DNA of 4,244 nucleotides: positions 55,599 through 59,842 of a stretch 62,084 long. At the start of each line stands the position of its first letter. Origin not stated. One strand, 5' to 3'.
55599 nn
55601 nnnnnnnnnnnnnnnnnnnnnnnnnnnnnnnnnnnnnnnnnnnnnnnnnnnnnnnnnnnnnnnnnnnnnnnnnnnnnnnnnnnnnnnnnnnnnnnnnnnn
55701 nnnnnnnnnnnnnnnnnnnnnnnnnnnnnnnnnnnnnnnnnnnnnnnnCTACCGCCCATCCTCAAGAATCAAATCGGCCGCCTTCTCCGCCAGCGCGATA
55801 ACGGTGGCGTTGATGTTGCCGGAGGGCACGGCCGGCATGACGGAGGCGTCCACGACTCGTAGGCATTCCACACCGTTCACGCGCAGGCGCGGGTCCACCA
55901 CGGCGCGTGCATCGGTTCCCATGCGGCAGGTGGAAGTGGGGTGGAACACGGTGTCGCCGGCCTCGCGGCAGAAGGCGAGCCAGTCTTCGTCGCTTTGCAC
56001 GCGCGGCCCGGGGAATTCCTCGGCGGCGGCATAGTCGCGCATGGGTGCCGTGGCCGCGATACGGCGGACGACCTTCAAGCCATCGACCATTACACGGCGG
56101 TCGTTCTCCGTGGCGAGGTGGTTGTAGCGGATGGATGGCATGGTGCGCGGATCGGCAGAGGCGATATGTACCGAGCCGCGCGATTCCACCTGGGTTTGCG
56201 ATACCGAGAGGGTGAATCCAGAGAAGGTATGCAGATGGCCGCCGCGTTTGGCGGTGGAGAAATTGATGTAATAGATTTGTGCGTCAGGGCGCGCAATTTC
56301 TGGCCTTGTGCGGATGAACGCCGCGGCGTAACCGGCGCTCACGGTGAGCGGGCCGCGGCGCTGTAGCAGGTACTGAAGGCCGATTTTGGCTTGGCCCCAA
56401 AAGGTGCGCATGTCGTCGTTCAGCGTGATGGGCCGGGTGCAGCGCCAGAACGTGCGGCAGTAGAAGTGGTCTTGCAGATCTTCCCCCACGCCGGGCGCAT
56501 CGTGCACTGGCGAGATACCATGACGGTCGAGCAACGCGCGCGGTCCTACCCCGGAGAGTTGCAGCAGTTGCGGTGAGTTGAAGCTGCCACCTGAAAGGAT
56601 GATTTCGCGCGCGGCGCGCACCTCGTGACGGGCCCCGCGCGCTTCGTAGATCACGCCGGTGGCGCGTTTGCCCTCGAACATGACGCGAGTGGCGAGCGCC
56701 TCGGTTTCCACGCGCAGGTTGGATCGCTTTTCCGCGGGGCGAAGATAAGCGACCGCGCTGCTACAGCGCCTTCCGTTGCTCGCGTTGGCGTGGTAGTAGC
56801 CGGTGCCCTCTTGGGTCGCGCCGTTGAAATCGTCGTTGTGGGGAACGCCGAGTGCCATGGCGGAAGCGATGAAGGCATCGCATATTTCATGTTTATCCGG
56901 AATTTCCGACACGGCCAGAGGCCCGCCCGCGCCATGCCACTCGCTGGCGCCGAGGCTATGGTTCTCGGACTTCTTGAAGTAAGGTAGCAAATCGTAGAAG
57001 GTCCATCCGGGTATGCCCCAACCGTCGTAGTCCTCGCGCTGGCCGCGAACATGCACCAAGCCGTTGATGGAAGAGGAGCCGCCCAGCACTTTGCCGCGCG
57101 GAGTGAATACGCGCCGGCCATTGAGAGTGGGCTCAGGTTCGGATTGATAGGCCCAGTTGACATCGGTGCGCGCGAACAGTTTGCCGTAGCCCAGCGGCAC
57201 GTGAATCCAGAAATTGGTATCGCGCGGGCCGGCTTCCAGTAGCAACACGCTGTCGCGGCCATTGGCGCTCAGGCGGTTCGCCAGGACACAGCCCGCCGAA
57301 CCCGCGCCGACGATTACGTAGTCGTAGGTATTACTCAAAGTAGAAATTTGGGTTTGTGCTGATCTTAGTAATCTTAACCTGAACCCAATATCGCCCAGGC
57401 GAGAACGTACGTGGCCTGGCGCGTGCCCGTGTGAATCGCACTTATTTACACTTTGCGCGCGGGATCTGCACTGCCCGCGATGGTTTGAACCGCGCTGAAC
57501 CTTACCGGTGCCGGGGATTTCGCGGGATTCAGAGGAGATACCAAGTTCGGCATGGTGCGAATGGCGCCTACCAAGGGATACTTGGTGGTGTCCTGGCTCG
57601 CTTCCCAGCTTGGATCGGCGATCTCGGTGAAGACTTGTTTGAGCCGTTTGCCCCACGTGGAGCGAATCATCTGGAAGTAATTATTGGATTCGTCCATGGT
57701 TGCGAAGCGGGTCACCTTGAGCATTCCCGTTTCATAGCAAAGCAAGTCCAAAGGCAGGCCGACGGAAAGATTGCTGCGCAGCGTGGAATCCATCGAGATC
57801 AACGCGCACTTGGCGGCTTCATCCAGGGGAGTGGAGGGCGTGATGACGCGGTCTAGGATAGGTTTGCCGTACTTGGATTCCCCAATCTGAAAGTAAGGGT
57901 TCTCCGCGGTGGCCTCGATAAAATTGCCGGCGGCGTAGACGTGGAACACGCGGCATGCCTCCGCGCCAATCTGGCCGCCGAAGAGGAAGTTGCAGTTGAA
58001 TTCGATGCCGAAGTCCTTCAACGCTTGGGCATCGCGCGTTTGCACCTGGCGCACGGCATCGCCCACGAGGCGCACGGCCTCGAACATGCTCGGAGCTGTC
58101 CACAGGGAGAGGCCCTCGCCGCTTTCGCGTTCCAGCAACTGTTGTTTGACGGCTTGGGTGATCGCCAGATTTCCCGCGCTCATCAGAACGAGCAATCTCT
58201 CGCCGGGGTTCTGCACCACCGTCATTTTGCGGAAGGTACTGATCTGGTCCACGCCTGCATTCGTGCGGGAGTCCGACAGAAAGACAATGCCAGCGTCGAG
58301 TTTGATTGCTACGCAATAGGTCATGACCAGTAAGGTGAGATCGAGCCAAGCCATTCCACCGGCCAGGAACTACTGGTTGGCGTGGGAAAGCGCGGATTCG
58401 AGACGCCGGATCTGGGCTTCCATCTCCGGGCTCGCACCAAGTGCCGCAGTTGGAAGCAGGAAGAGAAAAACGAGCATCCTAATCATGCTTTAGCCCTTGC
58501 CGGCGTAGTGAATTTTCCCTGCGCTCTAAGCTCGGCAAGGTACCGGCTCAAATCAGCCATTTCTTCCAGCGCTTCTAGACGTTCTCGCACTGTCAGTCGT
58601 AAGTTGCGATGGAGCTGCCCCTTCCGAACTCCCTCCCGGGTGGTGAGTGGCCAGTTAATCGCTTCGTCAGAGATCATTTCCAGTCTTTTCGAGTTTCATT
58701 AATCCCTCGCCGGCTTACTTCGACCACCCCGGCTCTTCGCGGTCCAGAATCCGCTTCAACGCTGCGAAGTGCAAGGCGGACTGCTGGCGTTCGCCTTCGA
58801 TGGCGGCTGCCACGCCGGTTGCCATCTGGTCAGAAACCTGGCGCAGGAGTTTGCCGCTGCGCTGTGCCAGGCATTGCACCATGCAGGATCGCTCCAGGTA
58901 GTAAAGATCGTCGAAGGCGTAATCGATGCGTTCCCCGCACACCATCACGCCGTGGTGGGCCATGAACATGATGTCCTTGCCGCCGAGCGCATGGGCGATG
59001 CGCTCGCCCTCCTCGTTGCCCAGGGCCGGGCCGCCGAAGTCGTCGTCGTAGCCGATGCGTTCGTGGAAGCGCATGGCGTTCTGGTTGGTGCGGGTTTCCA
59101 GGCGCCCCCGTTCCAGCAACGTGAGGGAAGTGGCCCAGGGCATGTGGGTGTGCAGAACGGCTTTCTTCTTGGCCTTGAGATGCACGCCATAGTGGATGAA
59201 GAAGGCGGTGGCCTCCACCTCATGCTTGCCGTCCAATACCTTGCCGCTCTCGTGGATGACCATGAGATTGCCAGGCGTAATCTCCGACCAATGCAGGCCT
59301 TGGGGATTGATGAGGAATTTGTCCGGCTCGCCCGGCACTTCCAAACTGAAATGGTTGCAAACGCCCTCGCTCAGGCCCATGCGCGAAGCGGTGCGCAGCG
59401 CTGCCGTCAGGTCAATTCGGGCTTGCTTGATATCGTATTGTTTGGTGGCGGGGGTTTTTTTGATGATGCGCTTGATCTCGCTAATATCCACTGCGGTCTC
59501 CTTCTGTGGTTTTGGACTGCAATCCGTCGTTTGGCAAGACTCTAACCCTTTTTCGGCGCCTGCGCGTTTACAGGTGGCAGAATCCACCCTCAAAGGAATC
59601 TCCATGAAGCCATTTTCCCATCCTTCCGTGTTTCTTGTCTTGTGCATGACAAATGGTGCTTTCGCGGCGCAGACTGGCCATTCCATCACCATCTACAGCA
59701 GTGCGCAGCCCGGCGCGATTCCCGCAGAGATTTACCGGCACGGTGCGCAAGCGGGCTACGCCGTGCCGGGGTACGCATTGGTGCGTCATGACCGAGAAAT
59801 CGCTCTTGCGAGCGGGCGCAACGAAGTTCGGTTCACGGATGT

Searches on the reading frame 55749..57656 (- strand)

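Call 16: search_protein_families(library=pfam, proteins=[window:55749-57656:-], max_evalue=0.001)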
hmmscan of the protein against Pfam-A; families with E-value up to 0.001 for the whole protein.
window:55749-57656:- (635 aa): 7 families
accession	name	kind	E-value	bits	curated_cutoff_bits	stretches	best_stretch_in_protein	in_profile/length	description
PF00732.25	GMC_oxred_N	-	1.9e-48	165.6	23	1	111-398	1-217/218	GMC oxidoreductase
PF05199.19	GMC_oxred_C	-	3.8e-40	138.1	24.6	1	491-623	2-139/139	GMC oxidoreductase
PF00890.30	FAD_binding_2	-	1.8e-05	24.6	20.4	0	112-145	1-33/414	FAD binding domain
PF01266.30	DAO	-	2.2e-05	24.6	27.9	1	112-144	1-32/353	FAD dependent oxidoreductase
PF13738.12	Pyr_redox_3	-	0.00011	22.1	30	0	114-149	1-35/305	Pyridine nucleotide-disulphide oxidoreductase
PF13450.12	NAD_binding_8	-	0.00014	22.5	21.9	1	115-145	1-30/68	NAD(P)-binding Rossmann-like domain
PF05834.18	Lycopene_cycl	-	0.00021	20.9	23.4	1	112-146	1-36/380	Lycopene cyclase protein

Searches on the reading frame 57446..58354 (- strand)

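Call 16: search_protein_families(library=pfam, proteins=[window:57446-58354:-], max_evalue=0.001)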
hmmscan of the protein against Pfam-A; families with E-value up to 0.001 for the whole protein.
window:57446-58354:- (302 aa): 1 family
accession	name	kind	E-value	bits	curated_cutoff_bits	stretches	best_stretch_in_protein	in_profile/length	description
PF00227.31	Proteasome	-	0.00051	20.2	22.4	0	118-193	102-175/189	Proteasome subunit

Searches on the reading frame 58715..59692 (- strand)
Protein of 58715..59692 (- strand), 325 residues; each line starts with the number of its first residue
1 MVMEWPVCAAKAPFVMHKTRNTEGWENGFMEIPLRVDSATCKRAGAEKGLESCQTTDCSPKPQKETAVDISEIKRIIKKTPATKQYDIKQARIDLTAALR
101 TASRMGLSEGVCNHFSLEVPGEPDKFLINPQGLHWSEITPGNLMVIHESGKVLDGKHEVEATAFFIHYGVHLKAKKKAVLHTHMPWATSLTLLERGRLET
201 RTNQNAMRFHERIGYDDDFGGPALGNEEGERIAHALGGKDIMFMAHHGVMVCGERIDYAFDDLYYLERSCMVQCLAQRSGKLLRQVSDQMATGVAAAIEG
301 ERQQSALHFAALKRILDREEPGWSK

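Call 16: search_protein_families(library=pfam, proteins=[window:58715-59692:-], max_evalue=0.001)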
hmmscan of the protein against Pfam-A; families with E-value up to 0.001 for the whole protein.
window:58715-59692:- (325 aa): 1 family
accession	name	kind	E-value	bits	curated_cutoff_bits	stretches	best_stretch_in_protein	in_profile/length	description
PF00596.27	Aldolase_II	-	3.8e-36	125.1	22.2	1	94-273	2-182/183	Class II Aldolase and Adducin N-terminal domain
